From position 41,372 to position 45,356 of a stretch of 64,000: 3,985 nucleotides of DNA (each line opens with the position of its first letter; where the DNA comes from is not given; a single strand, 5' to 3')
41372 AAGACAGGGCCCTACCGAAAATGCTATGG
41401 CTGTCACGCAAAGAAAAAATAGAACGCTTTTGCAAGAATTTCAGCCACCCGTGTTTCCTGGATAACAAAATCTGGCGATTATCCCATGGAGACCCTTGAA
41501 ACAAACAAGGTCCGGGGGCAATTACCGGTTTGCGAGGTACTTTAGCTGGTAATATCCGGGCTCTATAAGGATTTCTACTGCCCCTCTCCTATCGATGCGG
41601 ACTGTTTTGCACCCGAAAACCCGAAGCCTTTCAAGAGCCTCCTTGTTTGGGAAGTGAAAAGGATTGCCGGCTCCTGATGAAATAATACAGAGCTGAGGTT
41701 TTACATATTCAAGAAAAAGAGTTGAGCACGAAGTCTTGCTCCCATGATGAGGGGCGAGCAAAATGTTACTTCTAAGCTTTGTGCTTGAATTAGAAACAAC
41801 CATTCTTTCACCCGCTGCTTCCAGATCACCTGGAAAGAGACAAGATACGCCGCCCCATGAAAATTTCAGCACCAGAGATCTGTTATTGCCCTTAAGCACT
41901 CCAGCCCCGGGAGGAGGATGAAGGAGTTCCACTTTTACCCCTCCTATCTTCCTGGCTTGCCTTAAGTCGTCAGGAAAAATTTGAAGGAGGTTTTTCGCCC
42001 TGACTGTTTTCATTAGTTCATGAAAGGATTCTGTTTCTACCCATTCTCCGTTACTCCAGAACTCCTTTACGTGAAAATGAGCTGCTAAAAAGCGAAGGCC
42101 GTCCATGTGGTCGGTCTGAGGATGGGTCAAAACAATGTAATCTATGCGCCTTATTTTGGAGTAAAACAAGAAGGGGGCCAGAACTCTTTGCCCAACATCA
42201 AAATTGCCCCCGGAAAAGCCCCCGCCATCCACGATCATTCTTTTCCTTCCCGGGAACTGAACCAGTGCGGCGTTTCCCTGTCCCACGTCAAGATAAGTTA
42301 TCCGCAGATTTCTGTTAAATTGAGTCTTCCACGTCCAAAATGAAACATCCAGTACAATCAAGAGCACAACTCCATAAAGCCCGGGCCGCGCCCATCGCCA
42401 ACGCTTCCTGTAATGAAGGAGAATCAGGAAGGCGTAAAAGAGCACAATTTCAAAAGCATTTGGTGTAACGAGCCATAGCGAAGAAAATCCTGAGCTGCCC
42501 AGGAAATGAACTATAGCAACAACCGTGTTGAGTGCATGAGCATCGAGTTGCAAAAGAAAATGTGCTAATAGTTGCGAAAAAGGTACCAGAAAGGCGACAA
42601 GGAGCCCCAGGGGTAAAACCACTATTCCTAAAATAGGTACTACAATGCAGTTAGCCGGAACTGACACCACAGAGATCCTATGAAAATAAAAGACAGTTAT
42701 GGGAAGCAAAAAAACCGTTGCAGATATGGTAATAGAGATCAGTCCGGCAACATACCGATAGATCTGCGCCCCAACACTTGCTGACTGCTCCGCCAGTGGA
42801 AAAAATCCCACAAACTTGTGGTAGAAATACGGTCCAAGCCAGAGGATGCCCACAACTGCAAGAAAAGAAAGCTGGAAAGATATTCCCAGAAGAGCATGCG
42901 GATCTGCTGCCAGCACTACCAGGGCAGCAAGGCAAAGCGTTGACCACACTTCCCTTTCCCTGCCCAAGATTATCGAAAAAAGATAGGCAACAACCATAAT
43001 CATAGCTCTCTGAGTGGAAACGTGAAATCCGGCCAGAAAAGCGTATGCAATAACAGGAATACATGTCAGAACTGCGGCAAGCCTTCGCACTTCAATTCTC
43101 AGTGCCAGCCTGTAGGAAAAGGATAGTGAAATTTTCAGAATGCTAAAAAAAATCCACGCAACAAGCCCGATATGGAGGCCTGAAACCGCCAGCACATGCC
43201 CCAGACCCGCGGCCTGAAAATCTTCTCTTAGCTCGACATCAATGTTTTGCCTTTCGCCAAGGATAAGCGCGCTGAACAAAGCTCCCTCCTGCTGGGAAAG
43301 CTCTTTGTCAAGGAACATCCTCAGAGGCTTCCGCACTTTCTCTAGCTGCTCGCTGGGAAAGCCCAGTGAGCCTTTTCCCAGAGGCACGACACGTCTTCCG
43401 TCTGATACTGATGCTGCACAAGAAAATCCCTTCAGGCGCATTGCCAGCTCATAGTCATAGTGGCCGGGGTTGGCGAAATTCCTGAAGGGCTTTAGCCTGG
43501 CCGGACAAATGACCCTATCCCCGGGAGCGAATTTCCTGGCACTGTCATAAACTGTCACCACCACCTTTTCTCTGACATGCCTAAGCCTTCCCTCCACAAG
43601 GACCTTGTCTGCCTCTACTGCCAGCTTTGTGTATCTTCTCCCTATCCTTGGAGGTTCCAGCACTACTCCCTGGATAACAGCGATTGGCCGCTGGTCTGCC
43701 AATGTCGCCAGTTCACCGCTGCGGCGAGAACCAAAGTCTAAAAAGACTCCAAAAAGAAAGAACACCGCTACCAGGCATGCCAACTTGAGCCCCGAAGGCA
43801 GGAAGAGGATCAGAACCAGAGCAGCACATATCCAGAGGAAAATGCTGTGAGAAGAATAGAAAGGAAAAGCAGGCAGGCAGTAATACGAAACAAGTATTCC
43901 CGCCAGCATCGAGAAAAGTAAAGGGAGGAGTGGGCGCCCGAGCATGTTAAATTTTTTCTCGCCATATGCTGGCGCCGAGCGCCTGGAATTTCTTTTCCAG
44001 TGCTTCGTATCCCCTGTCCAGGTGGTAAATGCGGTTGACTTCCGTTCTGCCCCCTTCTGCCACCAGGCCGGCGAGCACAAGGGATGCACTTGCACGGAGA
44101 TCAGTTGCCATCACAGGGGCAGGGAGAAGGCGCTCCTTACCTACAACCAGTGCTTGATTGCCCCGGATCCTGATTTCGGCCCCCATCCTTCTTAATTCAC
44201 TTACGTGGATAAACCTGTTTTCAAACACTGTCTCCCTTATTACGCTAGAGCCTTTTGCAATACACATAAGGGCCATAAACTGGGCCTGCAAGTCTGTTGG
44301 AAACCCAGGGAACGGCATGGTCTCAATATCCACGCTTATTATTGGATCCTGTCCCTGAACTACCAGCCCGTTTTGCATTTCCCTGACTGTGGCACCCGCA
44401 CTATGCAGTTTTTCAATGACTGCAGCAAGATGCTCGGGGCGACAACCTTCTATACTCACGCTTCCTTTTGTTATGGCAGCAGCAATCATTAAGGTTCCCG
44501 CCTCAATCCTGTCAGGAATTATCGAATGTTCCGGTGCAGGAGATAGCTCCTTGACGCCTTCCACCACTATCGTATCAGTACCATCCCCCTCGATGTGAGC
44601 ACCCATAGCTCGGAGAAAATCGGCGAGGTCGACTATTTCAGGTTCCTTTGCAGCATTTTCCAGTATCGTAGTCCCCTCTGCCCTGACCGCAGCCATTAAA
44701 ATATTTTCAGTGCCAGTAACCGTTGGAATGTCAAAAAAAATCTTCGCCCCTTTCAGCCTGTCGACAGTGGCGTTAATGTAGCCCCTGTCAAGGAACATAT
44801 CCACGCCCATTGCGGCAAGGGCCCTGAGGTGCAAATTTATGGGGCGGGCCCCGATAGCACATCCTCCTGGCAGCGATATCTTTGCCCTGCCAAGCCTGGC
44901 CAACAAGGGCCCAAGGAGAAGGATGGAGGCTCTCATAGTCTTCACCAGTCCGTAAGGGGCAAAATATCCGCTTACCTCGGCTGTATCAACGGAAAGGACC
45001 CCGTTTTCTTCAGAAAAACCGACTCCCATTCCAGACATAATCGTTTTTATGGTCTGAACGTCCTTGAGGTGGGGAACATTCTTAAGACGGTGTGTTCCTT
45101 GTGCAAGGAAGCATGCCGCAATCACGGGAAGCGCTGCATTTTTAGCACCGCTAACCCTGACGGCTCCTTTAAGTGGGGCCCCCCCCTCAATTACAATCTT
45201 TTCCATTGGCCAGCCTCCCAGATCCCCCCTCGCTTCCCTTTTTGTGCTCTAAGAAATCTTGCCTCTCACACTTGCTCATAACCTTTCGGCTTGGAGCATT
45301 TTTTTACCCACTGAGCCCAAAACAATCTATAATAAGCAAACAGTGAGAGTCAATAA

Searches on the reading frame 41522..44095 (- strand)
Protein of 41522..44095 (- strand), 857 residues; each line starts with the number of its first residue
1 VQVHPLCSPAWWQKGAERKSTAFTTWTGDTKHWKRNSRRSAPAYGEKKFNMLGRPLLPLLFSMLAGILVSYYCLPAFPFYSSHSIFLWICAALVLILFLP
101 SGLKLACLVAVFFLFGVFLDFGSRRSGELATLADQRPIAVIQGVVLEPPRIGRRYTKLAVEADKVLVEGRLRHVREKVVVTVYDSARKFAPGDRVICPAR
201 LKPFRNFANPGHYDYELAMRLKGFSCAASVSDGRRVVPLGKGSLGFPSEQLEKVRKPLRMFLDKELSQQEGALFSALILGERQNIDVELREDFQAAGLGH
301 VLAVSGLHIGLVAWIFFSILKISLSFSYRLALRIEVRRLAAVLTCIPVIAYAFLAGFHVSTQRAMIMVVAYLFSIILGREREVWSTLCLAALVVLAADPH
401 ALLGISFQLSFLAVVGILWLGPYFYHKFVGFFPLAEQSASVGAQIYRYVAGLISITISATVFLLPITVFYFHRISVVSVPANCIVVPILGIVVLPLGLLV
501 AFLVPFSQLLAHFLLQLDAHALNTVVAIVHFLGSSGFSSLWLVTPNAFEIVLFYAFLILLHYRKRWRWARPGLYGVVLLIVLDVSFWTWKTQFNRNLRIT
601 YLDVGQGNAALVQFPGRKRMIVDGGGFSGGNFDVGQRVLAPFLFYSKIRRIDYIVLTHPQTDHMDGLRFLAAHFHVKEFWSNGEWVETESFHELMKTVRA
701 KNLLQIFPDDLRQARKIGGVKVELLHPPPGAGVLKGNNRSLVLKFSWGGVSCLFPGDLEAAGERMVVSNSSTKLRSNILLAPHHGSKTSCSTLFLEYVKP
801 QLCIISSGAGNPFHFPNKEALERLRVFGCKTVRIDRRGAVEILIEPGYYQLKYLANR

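Call 16: search_protein_families(library=pfam, proteins=[window:41522-44095:-], max_evalue=0.00001)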
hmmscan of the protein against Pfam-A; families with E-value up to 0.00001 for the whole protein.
window:41522-44095:- (857 aa): 3 families
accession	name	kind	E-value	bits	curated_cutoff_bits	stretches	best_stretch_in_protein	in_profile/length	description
PF03772.21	Competence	-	6.4e-66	222.9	23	1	277-566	1-269/270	Competence protein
PF13567.11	DUF4131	-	5.3e-23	82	31.6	1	86-234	6-163/165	Domain of unknown function (DUF4131)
PF00753.33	Lactamase_B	-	2.7e-14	54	22.7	1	603-800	2-187/196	Metallo-beta-lactamase superfamily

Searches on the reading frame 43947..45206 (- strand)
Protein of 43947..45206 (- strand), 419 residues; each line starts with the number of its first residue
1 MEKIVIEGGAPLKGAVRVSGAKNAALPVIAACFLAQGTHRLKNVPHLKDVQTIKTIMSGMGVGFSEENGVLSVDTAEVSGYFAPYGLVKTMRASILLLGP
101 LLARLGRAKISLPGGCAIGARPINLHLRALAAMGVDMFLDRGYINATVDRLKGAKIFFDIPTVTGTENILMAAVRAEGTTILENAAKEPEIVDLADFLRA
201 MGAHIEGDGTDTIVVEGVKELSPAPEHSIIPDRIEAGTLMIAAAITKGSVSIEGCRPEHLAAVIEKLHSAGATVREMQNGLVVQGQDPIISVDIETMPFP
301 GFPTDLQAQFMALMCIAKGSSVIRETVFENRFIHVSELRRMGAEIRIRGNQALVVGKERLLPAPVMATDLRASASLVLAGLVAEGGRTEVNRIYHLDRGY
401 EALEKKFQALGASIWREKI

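Call 16: search_protein_families(library=pfam, proteins=[window:43947-45206:-], max_evalue=0.00001)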
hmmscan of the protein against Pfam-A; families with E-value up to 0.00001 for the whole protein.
window:43947-45206:- (419 aa): 1 family
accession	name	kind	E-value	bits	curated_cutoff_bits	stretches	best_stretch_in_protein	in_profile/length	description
PF00275.25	EPSP_synthase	-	5.9e-110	368.3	22.8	1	7-406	2-416/417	EPSP synthase (3-phosphoshikimate 1-carboxyvinyltransferase)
